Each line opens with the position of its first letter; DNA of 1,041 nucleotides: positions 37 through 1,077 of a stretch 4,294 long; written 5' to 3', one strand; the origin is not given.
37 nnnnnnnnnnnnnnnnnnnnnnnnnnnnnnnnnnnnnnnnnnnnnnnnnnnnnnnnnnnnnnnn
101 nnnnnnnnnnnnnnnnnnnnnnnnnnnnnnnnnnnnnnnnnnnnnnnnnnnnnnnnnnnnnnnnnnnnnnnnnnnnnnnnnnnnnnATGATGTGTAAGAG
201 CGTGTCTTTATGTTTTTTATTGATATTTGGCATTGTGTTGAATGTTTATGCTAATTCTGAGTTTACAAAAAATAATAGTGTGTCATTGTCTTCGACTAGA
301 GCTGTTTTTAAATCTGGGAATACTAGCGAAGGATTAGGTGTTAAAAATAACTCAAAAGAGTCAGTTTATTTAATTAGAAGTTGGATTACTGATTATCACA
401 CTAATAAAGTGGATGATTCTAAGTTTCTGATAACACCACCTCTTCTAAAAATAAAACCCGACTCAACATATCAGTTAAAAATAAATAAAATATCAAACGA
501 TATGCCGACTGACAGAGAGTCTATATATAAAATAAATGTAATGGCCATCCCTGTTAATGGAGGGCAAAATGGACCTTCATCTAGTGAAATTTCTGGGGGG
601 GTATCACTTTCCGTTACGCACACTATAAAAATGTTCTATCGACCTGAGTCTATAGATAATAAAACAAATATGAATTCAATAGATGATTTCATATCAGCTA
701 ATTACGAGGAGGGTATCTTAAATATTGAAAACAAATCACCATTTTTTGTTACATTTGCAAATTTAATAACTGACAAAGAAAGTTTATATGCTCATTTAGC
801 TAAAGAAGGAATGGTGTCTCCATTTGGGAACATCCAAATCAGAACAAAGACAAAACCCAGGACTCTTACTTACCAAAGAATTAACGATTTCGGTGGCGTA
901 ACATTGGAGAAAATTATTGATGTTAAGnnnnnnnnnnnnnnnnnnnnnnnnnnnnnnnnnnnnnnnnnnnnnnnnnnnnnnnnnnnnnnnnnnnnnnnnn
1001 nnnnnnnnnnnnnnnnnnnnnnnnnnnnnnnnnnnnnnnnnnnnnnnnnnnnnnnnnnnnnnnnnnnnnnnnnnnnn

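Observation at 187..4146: Minimal chaperone-usher pilus cluster: chaperone, usher and one pilin, with no two-domain adhesin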

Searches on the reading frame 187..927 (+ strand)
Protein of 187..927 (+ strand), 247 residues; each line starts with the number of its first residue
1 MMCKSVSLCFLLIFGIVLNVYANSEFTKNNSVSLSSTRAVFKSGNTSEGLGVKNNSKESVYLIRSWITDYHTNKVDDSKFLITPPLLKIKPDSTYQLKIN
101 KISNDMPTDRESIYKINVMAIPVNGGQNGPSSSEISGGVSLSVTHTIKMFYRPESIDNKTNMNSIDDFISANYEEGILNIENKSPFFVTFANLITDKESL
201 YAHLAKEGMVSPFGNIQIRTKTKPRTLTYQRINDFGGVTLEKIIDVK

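Call 8: profile_search(protein=window:187-927:+)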
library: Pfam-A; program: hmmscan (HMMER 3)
A. the first sequence (247 residues): domains with independent E <= 10: 4; with E <= 0.001: 2
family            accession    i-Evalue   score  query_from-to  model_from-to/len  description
PapD_N            PF00345.26    5.9e-26    91.4      32-156         2-125/126  Pili and flagellar-assembly chaperone, PapD N-terminal domain
PapD_C            PF02753.23    3.3e-10    40.6     180-238         1-61/63  Pili assembly chaperone PapD, C-terminal domain
Ig_CFAP65_4th     PF24507.1        0.12    13.3     178-225         2-49/76  CFAP65, fourth Ig-like domain
Motile_Sperm      PF00635.32       0.67    10.3      76-127        42-93/109  MSP (Major sperm protein) domain
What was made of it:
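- On Classical chaperone-usher pathway (PapD-like chaperone plus PapC/FimD-like usher): PapD_N 5.9e-26 and PapD_C 3.3e-10 (call 8).
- Checked: Chaperone, 187-930 (247 aa): Pfam PapD_N 5.9e-26 and PapD_C 3.3e-10 (call 8).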

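Call 12: search_protein_families(proteins=[window:187-927:+], library=ncbifam, max_evalue=0.1)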
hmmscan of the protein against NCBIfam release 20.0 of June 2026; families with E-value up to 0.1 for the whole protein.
window:187-927:+ (247 aa): 20 families
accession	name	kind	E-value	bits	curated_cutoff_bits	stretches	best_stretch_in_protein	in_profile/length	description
NF011755.1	PRK15208.1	exception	1e-33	116.6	360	1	20-237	10-215/225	long polar fimbrial biogenesis chaperone LpfB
NF011742.0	PRK15195.1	equivalog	1.1e-26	93.5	327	1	3-242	2-225/230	type 1 fimbria chaperone FimC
NF011735.0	PRK15188.1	equivalog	1.5e-25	89.8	365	1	16-243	13-224/228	fimbrial chaperone protein BcfB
NF011823.0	PRK15295.1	equivalog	2.2e-23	82.8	309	1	17-236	8-217/227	fimbrial assembly chaperone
NF011827.0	PRK15299.1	equivalog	3.1e-22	79.1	375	1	27-241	19-222/227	fimbrial chaperone protein StiB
NF007398.0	PRK09926.1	equivalog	1.8e-21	76.8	285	1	30-239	25-240/246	fimbrial chaperone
NF011758.0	PRK15211.1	equivalog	2.2e-21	76.1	248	1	26-238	19-224/230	fimbrial chaperone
NF011818.0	PRK15290.1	equivalog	1.1e-20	74.1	317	1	9-239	16-236/243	fimbrial chaperone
NF011790.0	PRK15254.1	equivalog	3.4e-20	72.3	370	1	21-242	15-230/247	fimbrial chaperone protein StdC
NF011764.0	PRK15218.1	equivalog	9.5e-19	67.6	372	1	30-242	18-221/226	fimbrial assembly chaperone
NF011770.1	PRK15224.1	exception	3.6e-18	66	475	1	19-237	22-236/246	pili assembly chaperone SafB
NF011782.0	PRK15246.1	equivalog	3e-15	56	277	1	27-237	26-231/252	fimbrial assembly chaperone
NF011785.1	PRK15249.1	exception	9.2e-15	54.7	550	1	8-215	10-214/253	fimbrial biogenesis chaperone StbB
NF011805.0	PRK15274.1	equivalog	1.7e-14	53.9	417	1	29-216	25-205/257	putative periplasmic fimbrial chaperone protein SteC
NF011773.0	PRK15233.1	exception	2e-14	53.7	352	1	28-224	38-228/250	SEF14/SEF18 fimbria chaperone SefB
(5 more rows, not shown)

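Call 16: list_cluster_members(proteins=[P0001, window:187-927:+, window:3545-4102:+, window:3506-4102:+])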
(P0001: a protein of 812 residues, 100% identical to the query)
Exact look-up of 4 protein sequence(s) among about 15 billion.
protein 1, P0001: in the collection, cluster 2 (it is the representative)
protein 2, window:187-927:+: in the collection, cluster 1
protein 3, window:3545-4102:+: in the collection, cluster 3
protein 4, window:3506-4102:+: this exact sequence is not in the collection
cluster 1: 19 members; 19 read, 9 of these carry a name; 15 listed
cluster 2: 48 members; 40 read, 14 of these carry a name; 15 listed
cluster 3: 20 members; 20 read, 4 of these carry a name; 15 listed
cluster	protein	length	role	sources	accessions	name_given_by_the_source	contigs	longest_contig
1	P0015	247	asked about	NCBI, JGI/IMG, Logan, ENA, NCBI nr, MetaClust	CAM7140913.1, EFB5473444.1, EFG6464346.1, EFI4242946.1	TPA: fimbrial biogenesis chaperone [Escherichia coli] | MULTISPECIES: molecular chaperone [Enterobacteriaceae] | status=active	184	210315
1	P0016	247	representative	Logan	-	-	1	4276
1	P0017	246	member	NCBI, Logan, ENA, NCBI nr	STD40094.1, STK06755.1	putative chaperone [Escherichia coli]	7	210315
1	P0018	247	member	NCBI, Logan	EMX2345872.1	molecular chaperone [Escherichia coli]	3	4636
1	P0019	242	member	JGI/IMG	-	P pilus assembly chaperone PapD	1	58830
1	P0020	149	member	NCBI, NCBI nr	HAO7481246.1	TPA: fimbria/pilus periplasmic chaperone, partial [Escherichia coli] | fimbria/pilus periplasmic chaperone [Escherichia coli]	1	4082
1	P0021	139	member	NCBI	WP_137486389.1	fimbrial biogenesis chaperone, partial [Escherichia coli]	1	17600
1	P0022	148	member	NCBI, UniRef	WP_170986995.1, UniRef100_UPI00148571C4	fimbrial biogenesis chaperone, partial [Escherichia coli] | fimbrial biogenesis chaperone n=5 Tax=Enterobacterales TaxID=91347 RepID=UPI00148571C4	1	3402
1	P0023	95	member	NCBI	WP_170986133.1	fimbria/pilus periplasmic chaperone, partial [Escherichia coli]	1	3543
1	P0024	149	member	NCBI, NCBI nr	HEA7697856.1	TPA: molecular chaperone, partial [Escherichia coli] | molecular chaperone [Escherichia coli]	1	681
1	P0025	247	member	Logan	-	-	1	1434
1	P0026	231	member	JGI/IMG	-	-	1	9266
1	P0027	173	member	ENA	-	-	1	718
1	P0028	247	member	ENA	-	-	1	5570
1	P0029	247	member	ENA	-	-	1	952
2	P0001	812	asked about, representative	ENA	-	-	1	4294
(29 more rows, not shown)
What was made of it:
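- Checked: Third ORF, 3545-4105 (186 aa; an upstream GTG at 3506 would give 199 aa, but public gene calls use the 186-aa form, call 16).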

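Call 21: search_solved_structures(query=window:187-927:+, max_evalue=0.001)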
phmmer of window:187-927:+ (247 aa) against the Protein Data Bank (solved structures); distinct sequences matched with E-value up to 0.001: 28.
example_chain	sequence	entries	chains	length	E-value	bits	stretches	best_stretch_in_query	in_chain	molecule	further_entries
6e14_C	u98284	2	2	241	3.2e-24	88.8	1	4-240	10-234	Chaperone protein FimC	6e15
9fw9_C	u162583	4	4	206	1e-22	83.9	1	32-240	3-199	Chaperone protein FimC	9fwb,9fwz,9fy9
9fx8_C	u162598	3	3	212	1.1e-22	83.8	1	32-240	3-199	Chaperone protein FimC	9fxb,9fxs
1bf8_A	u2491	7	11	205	1.2e-22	83.7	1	32-240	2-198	CHAPERONE PROTEIN FIMC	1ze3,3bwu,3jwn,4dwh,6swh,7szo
3sqb_A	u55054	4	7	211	1.3e-22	83.5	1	32-240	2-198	Chaperone protein fimC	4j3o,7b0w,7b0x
1qun_A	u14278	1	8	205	1.1e-21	80.5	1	32-240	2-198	PAPD-LIKE CHAPERONE FIMC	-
1kiu_A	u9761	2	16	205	1.2e-21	80.5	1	32-240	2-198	CHAPERONE PROTEIN FimC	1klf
3rfz_C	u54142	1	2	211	1.3e-21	80.3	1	32-240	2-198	Chaperone protein fimC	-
9bog_C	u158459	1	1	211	1.3e-21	80.3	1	32-240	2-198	Type 1 fimbria chaperone FimC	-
1l4i_A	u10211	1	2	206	4.7e-21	78.5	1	32-240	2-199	SfaE PROTEIN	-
7lhg_D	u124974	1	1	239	1.9e-19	73.2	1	30-238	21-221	Chaperone protein PapD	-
1qpx_A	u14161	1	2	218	3.1e-19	72.5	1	32-238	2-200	PAPD CHAPERONE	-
1pdk_A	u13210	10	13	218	3.8e-19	72.2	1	32-238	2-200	PROTEIN (CHAPERONE PROTEIN PAPD) | CHAPERONE PROTEIN PAPD | PERIPLASMID CHAPERONE PAPD PROTEIN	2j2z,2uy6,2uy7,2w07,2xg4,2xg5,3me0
6cd2_A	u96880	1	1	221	4e-19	72.2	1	32-238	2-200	Chaperone protein PapD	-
5k93_A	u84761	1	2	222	4.1e-19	72.1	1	32-238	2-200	Chaperone protein PapD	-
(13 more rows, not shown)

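Call 36: search_protein_families(proteins=[L006:2277-3110:-, L006:4052-4399:+, L006:4557-5540:+, L006:6232-6450:+, L006:3757-3996:-], library=ncbifam, max_evalue=0.01)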
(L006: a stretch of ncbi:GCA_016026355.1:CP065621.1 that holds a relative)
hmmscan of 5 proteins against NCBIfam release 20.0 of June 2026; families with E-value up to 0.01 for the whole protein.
L006:2277-3110:- (277 aa): 28 families (the best 25 are shown)
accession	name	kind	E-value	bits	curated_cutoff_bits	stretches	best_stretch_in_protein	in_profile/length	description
NF011732.0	PRK15185.1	equivalog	1.1e-30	107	354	1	19-266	37-303/309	transcriptional regulator HilD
NF011733.0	PRK15186.1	equivalog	2.2e-26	92.9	403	1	18-266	25-278/291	AraC family transcriptional regulator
NF011618.0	PRK15044.1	equivalog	4.3e-24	85.4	423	1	140-266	163-289/295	invasion transcriptional regulator HilC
NF007432.1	PRK09978.1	equivalog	6e-20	71.5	500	1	162-271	135-244/274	DNA-binding transcriptional regulator GadX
NF007407.0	PRK09940.1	equivalog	6.7e-20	71.7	348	1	165-270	130-234/253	transcriptional regulator YdeO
NF049968.1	QhpR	equivalog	6.3e-17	61.6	250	1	165-266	181-283/284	AraC-like transcriptional regulator QhpR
NF047788.1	TransRegPocR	equivalog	3e-14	53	500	1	163-267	183-288/296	transcriptional regulator PocR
TIGR04094.1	adjacent_YSIRK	equivalog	8.7e-12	44.7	200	1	172-266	288-382/383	YSIRK-targeted surface antigen transcriptional regulator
NF047455.1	TF_Staph_AryK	equivalog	1.3e-10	40.2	850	1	161-270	149-259/759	transcriptional regulator AryK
NF007633.0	PRK10296.1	equivalog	2e-09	37.4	264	1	214-270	219-275/280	transcriptional regulator ChbR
NF007860.0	PRK10572.1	equivalog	3.5e-09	35.9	208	1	173-269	187-284/292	arabinose operon transcriptional regulator AraC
NF050186.1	TransRegGliRPseudo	equivalog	2.4e-08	33.7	570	1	171-268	237-335/338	AraC family transcriptional regulator GliR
NF006902.0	PRK09393.1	equivalog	3.6e-08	33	425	1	173-271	224-323/327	transcriptional regulator FtrA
TIGR02297.1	HpaA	equivalog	4.7e-08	32.6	274.65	1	167-267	184-285/287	4-hydroxyphenylacetate catabolism regulatory protein HpaA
NF053784.1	TranRegCyprAlk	equivalog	5.2e-08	32.6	500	1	159-267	226-334/336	transcriptional regulator CypR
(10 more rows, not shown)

L006:4052-4399:+ (115 aa): 0 families

L006:4557-5540:+ (327 aa): 2 families
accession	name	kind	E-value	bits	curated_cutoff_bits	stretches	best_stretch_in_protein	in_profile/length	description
NF033538.2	transpos_IS91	equivalog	1.2e-72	244.9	125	1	2-310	47-355/356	IS91 family transposase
NF041913.1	HVO_2142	equivalog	0.00088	19.1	90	0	295-322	4-31/48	HVO_2142 family zinc finger protein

L006:6232-6450:+ (72 aa): 1 family
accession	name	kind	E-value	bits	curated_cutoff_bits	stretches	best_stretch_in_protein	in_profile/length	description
NF033545.0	transpos_IS630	equivalog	1.2e-15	57.8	100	1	2-59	242-298/299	IS630 family transposase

L006:3757-3996:- (79 aa): 2 families
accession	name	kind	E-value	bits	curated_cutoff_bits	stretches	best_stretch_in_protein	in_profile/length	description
NF033516.0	transpos_IS3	equivalog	7.8e-05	22.1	160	1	34-61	341-368/369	IS3 family transposase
NF033577.2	transpos_IS481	equivalog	0.0075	15.8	224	1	37-60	259-282/284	IS481 family transposase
